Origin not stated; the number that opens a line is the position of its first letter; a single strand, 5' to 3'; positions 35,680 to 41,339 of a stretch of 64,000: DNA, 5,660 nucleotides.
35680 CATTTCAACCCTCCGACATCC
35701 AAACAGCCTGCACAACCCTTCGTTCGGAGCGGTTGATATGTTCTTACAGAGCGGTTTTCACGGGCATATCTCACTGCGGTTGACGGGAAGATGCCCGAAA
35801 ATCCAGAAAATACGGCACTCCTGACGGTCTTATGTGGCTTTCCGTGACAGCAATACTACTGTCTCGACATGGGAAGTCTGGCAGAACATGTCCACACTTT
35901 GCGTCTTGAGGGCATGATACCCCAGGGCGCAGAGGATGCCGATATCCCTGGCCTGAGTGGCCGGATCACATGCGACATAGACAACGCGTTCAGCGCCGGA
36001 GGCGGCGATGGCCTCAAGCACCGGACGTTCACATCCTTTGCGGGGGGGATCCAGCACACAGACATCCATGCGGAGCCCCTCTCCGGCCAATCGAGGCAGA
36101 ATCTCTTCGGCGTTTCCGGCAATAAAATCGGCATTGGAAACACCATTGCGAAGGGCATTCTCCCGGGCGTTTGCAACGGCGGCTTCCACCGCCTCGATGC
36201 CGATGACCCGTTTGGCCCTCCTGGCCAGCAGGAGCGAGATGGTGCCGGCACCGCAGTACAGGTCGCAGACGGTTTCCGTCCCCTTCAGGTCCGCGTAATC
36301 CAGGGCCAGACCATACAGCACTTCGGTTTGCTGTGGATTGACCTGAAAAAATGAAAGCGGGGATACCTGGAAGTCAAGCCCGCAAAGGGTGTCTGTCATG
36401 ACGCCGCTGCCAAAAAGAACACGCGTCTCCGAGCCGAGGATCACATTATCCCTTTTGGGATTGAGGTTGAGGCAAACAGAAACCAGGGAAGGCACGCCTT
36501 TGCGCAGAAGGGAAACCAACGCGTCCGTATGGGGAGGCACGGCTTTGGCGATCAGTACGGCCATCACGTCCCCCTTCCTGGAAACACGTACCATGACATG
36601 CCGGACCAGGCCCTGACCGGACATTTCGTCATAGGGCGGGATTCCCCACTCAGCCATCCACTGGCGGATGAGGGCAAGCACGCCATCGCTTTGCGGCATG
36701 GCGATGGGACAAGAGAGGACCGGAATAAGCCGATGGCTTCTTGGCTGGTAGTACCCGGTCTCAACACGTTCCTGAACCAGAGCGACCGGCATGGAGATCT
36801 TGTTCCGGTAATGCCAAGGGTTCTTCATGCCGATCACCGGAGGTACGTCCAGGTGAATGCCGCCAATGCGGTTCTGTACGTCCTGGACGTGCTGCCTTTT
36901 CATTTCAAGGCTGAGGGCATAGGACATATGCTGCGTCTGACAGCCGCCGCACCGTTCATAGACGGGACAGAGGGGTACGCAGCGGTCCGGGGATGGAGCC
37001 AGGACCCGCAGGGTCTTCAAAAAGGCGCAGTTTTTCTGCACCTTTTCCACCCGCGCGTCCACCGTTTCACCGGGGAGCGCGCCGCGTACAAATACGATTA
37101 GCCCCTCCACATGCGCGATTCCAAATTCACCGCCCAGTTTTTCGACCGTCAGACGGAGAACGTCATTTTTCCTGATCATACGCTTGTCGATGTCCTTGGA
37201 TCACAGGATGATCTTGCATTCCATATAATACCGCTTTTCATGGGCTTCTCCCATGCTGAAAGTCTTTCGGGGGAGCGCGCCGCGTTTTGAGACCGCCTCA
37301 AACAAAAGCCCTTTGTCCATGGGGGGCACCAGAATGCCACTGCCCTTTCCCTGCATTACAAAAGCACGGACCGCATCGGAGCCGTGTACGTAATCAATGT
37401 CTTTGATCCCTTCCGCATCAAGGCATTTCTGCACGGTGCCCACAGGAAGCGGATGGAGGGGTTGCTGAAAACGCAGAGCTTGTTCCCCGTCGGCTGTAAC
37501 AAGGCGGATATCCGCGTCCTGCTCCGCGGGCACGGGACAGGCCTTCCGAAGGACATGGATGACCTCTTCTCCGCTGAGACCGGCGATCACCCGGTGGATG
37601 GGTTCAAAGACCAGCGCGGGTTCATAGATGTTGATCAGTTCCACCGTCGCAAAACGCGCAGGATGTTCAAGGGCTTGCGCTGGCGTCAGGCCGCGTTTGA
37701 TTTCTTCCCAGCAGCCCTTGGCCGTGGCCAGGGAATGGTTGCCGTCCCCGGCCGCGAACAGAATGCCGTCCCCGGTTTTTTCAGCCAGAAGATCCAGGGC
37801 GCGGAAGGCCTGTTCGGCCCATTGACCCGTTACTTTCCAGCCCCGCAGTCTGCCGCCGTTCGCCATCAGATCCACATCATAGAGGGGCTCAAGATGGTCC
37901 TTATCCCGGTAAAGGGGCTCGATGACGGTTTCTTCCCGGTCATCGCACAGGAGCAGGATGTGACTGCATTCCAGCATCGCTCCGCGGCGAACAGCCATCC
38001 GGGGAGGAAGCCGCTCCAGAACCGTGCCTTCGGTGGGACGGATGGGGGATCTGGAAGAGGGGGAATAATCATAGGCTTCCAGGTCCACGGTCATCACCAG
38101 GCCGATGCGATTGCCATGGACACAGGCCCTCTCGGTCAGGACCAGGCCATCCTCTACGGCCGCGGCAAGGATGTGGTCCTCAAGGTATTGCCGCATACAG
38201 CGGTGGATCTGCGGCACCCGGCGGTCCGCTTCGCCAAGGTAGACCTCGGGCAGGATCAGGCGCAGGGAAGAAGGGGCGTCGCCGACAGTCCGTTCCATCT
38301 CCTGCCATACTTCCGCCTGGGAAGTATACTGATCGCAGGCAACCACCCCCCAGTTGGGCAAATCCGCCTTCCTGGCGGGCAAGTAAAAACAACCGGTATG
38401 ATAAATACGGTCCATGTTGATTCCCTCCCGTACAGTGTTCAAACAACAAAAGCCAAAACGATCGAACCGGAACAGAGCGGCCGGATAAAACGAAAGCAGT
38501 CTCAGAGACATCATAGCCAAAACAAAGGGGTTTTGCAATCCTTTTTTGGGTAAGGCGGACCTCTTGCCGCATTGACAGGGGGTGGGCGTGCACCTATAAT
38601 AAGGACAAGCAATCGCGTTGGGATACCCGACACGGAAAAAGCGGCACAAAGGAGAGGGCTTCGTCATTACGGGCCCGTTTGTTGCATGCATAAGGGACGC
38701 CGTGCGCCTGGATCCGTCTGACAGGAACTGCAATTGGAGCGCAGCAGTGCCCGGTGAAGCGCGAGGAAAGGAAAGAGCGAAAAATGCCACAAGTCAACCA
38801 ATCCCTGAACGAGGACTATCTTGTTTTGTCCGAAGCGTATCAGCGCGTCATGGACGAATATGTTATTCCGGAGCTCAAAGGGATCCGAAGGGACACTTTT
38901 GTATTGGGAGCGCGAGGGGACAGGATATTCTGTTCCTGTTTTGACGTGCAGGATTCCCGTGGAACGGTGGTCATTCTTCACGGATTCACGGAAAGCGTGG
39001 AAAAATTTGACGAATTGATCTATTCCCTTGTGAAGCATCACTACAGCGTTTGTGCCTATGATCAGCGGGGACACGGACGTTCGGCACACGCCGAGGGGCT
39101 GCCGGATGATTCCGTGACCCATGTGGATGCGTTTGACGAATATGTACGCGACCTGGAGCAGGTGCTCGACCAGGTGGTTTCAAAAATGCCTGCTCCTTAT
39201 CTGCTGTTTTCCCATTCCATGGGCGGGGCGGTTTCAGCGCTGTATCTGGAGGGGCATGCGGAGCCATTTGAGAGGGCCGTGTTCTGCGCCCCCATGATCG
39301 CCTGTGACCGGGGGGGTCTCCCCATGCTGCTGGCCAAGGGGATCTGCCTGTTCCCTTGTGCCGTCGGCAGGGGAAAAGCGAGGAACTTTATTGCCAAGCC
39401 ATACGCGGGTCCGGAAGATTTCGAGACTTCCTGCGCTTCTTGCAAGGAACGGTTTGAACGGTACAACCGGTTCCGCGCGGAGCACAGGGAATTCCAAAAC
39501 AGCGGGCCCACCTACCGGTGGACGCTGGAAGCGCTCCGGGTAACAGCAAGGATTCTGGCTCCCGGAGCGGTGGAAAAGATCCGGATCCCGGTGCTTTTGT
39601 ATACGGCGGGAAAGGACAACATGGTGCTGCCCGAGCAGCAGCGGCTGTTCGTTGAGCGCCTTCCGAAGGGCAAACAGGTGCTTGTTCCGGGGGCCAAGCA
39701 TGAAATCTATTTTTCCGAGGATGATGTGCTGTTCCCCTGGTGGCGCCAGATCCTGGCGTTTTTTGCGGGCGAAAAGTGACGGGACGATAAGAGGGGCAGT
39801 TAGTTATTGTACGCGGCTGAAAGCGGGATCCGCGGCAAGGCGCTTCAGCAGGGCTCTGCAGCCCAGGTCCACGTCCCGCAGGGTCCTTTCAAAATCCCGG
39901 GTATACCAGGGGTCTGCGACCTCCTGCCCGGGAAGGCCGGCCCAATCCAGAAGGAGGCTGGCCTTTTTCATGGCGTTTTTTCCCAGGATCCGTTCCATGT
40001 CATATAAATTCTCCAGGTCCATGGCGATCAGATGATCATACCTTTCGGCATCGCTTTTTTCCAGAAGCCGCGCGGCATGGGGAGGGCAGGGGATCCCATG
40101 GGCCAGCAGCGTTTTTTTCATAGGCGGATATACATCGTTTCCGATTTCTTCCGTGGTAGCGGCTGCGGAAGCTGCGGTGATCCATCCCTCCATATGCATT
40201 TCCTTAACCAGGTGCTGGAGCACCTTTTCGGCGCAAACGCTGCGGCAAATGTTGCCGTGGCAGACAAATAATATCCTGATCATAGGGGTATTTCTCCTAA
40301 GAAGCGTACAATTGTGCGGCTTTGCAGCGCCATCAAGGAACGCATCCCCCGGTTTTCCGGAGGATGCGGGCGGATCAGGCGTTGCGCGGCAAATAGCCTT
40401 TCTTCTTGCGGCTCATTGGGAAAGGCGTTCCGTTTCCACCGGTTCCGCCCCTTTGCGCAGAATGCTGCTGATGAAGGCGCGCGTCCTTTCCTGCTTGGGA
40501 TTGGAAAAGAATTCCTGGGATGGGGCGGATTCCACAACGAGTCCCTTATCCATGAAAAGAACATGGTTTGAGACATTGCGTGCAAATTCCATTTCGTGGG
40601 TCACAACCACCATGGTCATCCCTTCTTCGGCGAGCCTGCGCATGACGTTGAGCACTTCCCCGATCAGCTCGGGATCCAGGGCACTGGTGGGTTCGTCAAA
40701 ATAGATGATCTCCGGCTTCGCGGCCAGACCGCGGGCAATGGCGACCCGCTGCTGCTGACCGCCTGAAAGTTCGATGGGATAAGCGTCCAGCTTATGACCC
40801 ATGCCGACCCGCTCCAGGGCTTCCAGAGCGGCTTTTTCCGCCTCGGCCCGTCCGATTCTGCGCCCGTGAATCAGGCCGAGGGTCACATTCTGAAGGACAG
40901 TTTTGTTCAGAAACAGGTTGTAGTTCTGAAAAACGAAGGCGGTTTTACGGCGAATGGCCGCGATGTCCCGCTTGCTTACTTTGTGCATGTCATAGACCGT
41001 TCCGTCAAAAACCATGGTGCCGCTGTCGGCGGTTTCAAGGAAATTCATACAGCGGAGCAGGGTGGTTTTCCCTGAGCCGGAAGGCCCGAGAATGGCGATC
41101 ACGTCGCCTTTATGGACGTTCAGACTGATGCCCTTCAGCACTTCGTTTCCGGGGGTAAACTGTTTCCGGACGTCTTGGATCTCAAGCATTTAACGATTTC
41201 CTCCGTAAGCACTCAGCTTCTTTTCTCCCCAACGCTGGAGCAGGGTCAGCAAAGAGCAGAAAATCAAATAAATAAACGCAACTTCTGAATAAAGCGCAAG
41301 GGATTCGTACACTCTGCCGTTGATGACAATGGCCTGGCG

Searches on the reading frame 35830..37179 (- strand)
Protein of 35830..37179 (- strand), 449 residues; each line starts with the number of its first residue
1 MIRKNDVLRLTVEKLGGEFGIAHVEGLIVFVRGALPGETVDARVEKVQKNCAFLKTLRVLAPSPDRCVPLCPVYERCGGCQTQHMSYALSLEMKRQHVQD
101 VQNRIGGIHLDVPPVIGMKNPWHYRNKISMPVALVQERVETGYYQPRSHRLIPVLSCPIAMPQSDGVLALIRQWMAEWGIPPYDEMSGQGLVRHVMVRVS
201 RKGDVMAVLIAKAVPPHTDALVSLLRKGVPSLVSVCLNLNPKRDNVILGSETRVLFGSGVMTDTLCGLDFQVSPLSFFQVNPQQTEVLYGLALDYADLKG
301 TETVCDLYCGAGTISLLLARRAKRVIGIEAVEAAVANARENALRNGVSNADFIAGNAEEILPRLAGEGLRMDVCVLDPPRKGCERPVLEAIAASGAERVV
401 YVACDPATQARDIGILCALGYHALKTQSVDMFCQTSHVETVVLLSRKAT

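Call 18: search_protein_families(library=pfam, proteins=[window:35830-37179:-], max_evalue=0.00001)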
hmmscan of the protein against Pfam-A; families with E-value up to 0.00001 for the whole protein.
window:35830-37179:- (449 aa): 7 families
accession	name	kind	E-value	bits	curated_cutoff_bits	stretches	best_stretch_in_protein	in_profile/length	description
PF05958.17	tRNA_U5-meth_tr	-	6.4e-17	62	23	1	276-447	178-357/357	tRNA (Uracil-5-)-methyltransferase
PF13847.12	Methyltransf_31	-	9e-13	48.6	27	1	300-377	3-81/145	Methyltransferase domain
PF01938.26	TRAM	-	4e-09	36.6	21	1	6-53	6-57/61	TRAM domain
PF13649.12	Methyltransf_25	-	2e-08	35.3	27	1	304-362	1-59/97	Methyltransferase domain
PF03602.21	Cons_hypoth95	-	9.9e-07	29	24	1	302-392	43-137/182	Conserved hypothetical protein 95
PF05175.20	MTS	-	4.3e-06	26.9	23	1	301-379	32-107/170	Methyltransferase small domain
PF09445.16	Methyltransf_15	-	8e-06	26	22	0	302-383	2-84/165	RNA cap guanine-N2 methyltransferase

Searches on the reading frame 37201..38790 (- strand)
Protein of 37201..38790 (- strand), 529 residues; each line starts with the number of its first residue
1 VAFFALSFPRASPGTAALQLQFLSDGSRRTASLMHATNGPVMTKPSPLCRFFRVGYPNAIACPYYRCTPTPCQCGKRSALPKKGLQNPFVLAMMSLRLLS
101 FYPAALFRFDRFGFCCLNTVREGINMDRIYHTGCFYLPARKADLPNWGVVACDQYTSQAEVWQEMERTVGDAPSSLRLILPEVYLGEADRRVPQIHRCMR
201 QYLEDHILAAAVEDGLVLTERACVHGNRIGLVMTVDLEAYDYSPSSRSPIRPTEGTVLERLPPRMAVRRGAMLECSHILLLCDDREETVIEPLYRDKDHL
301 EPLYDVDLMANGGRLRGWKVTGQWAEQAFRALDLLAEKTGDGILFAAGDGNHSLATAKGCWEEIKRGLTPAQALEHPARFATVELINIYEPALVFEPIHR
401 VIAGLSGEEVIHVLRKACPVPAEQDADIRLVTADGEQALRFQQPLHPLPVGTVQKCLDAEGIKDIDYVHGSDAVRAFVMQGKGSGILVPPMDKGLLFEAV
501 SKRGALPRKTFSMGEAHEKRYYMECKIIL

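Call 18: search_protein_families(library=pfam, proteins=[window:37201-38790:-], max_evalue=0.00001)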
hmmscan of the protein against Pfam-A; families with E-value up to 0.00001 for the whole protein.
window:37201-38790:- (529 aa): 1 family
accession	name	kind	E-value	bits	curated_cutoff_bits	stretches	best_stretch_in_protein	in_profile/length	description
PF06245.16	DUF1015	-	4e-54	184.1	25.8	1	138-459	3-324/325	Protein of unknown function (DUF1015)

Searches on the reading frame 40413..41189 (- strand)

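Call 18: search_protein_families(library=pfam, proteins=[window:40413-41189:-], max_evalue=0.00001)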
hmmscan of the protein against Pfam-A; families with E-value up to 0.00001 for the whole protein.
window:40413-41189:- (258 aa): 3 families
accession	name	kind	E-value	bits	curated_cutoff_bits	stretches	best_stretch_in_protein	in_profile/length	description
PF00005.33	ABC_tran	-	1.8e-33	116.5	25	1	18-169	1-137/137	ABC transporter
PF13304.12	AAA_21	-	2.2e-11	44.8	27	0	155-201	252-301/304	AAA domain, putative AbiEii toxin, Type IV TA system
PF02463.25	SMC_N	-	7.2e-08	32.6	40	1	29-209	25-208/220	RecF/RecN/SMC N terminal domain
